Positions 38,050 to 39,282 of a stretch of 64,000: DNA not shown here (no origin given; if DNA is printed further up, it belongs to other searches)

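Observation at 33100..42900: AT-rich island encoding a second nitrogenase-like (NifH + NifD/K-like) reductase with radical SAM, PLP decarboxylase, NTase, HAD phosphatase and APH-like kinase: an undescribed cofactor/tetrapyrrole-tailoring cluster?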

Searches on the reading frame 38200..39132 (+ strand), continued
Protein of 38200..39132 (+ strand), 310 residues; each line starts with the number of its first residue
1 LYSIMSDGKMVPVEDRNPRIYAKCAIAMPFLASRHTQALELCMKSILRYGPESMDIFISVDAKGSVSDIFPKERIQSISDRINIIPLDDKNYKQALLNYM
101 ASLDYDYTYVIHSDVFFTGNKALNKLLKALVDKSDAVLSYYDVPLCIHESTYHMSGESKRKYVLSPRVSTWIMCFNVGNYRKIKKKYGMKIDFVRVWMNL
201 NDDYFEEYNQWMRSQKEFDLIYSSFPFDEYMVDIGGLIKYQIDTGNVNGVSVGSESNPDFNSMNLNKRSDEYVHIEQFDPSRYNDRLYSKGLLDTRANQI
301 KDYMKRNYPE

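Call 92: search_protein_families(library=pfam, proteins=[L026:1914-3125:+, L026:3043-4479:+, L026:4382-5221:+, L026:5170-6138:+, L026:8957-9790:+, L027:378-1502:+, L027:1506-2027:+, L027:3798-4718:+, L027:4718-6511:+, L027:6496-7104:+], max_evalue=0.001)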
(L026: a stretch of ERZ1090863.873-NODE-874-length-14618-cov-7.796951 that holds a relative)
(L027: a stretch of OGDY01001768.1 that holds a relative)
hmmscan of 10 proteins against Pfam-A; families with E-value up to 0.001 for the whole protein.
L026:1914-3125:+ (404 aa): 0 families

L026:3043-4479:+ (479 aa): 0 families

L026:4382-5221:+ (280 aa): 2 families
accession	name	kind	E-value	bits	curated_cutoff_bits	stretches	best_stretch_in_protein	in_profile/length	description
PF00483.29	NTP_transferase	-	2.3e-12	47.5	21.2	1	39-231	1-190/245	Nucleotidyl transferase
PF12804.13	NTP_transf_3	-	3.2e-10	40.9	27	1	40-192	1-129/160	MobA-like NTP transferase domain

L026:5170-6138:+ (323 aa): 6 families
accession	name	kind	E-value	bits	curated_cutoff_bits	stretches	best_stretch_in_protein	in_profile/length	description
PF01370.27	Epimerase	-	1.8e-29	103.3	20.9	1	21-246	1-240/240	NAD dependent epimerase/dehydratase family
PF16363.11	GDP_Man_Dehyd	-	3.7e-16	59.9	27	1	145-262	143-264/332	GDP-mannose 4,6 dehydratase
PF13460.12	NAD_binding_10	-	1.2e-06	28.9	27.2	1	25-132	1-99/184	NAD(P)H-binding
PF01073.25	3Beta_HSD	-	7.1e-05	22.4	22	1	22-233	1-228/280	3-beta hydroxysteroid dehydrogenase/isomerase family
PF00106.31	adh_short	-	0.00015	21.8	26.6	1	19-52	1-34/195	short chain dehydrogenase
PF04321.23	RmlD_sub_bind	-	0.00039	20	27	1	20-89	2-59/287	RmlD substrate binding domain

L026:8957-9790:+ (278 aa): 1 family
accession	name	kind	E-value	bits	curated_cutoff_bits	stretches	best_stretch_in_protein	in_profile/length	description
PF01636.29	APH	-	9.2e-06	26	23.2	1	52-218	35-210/239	Phosphotransferase enzyme family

L027:378-1502:+ (375 aa): 1 family
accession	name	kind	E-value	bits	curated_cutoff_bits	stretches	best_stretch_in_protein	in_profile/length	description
PF04015.17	DUF362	-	1.9e-29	103.6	24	1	51-240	1-199/200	Domain of unknown function (DUF362)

L027:1506-2027:+ (174 aa): 2 families
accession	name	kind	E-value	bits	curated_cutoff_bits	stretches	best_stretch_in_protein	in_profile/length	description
PF00293.34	NUDIX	-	2.6e-15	57.1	21.1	1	18-134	3-128/134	NUDIX domain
PF14815.12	NUDIX_4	-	0.00017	21.8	35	1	24-135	4-108/113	NUDIX domain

L027:3798-4718:+ (307 aa): 1 family
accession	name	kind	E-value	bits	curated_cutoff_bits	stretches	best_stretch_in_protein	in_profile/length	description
PF07475.17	Hpr_kinase_C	-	0.00038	20.5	33.3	1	152-207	7-62/171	HPr Serine kinase C-terminal domain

L027:4718-6511:+ (598 aa): 3 families
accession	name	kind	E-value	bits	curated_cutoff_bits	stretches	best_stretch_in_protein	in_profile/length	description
PF00750.26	tRNA-synt_1d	-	6.7e-79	265.8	23.3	1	100-466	6-348/349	tRNA synthetases class I (R), catalytic domain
PF05746.21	DALR_1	-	5.5e-27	94.6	22.3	1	481-598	1-117/117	DALR anticodon binding domain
PF03485.21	Arg_tRNA_synt_N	-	3.2e-15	56.9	21.5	1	8-86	6-83/85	Arginyl tRNA synthetase N terminal domain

L027:6496-7104:+ (203 aa): 1 family
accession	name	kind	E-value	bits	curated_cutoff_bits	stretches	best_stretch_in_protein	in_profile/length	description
PF12822.12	ECF_trnsprt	-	8.7e-06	26.3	30.7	1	45-190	8-168/169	ECF transporter, substrate-specific component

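Call 95: search_protein_families(library=pfam, proteins=[L026:8957-9790:+, L027:2005-2892:+], max_evalue=5)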
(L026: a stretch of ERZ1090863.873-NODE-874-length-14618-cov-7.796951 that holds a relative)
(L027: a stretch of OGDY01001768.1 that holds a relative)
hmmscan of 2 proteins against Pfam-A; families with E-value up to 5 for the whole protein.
L026:8957-9790:+ (278 aa): 1 family
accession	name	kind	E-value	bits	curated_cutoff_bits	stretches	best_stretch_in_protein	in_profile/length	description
PF01636.29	APH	-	9.2e-06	26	23.2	1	52-218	35-210/239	Phosphotransferase enzyme family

L027:2005-2892:+ (296 aa): 4 families
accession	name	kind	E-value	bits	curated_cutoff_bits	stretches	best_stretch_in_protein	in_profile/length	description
PF01636.29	APH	-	1.7e-13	51.4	23.2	1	38-235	11-208/239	Phosphotransferase enzyme family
PF03881.20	Fructosamin_kin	-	2.4e-09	37.3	22.4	1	29-276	22-269/288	Fructosamine kinase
PF01163.29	RIO1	-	9.2e-05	22.6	22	2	61-126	54-118/187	RIO domain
PF03109.22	ABC1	-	0.058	13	22.9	1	76-117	127-169/244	ABC1 atypical kinase-like domain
